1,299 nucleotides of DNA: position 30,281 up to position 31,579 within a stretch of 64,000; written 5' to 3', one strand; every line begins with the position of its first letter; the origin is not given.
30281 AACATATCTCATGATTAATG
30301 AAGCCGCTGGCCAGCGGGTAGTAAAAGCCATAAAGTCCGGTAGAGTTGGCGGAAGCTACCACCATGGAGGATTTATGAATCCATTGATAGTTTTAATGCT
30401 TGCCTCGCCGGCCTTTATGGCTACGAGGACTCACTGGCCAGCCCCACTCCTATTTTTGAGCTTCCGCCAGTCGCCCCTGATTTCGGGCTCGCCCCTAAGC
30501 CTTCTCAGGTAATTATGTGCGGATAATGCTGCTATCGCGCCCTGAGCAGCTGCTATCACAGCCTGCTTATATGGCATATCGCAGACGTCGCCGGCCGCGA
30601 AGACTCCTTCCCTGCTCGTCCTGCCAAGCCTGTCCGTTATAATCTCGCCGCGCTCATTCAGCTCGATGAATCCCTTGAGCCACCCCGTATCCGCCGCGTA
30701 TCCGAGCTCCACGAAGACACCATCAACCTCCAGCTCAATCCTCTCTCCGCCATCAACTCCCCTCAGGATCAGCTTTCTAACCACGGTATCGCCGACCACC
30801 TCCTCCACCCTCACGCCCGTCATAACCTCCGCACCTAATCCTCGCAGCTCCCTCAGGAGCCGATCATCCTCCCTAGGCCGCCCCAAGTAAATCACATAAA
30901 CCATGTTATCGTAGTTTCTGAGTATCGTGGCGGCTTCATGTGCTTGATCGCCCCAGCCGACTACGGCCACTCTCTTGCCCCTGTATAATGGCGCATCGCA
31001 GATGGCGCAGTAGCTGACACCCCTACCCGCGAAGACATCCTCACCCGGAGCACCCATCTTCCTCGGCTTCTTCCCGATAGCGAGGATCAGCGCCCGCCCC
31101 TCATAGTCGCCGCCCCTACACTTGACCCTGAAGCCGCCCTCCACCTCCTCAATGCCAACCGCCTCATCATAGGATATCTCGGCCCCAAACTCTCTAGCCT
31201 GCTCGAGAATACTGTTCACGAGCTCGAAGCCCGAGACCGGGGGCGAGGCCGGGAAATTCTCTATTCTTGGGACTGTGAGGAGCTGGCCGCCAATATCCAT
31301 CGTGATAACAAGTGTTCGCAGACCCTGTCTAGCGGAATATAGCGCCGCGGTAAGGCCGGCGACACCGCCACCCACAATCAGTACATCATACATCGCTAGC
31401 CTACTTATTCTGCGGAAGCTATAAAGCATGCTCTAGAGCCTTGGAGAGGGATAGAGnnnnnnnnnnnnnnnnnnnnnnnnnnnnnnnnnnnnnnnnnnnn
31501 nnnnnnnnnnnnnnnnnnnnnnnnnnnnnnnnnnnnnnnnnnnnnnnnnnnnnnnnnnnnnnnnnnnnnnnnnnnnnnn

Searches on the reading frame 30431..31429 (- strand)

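Call 20: search_protein_families(library=pfam, proteins=[window:30431-31429:-], max_evalue=0.0001)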
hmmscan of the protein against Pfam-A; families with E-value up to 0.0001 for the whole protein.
window:30431-31429:- (332 aa): 10 families
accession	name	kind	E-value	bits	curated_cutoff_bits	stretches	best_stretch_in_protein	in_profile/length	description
PF07992.20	Pyr_redox_2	-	3.2e-37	129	26.1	1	14-297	1-291/291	Pyridine nucleotide-disulphide oxidoreductase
PF13738.12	Pyr_redox_3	-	9.1e-17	61.7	30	1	77-280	90-305/305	Pyridine nucleotide-disulphide oxidoreductase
PF01266.30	DAO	-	4.4e-08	33.5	27.9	1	15-46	1-33/353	FAD dependent oxidoreductase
PF01134.28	GIDA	-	5.6e-08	32.7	22.1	1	15-46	1-32/391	Glucose inhibited division protein A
PF00070.33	Pyr_redox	-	1.7e-07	32.1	22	1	153-222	1-79/82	Pyridine nucleotide-disulphide oxidoreductase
PF00890.30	FAD_binding_2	-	5.4e-07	29.6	20.4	1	15-43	1-29/414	FAD binding domain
PF12831.13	FAD_oxidored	-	5.8e-07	29.6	27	1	15-49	1-37/416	FAD dependent oxidoreductase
PF03486.20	HI0933_like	-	1.5e-05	25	50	0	15-42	2-29/244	HI0933-like protein Rossmann domain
PF13450.12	NAD_binding_8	-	3.5e-05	24.4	21.9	1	18-58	1-42/68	NAD(P)-binding Rossmann-like domain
PF01946.23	Thi4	-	4.9e-05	23.1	26.2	1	5-45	9-50/235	Thi4 family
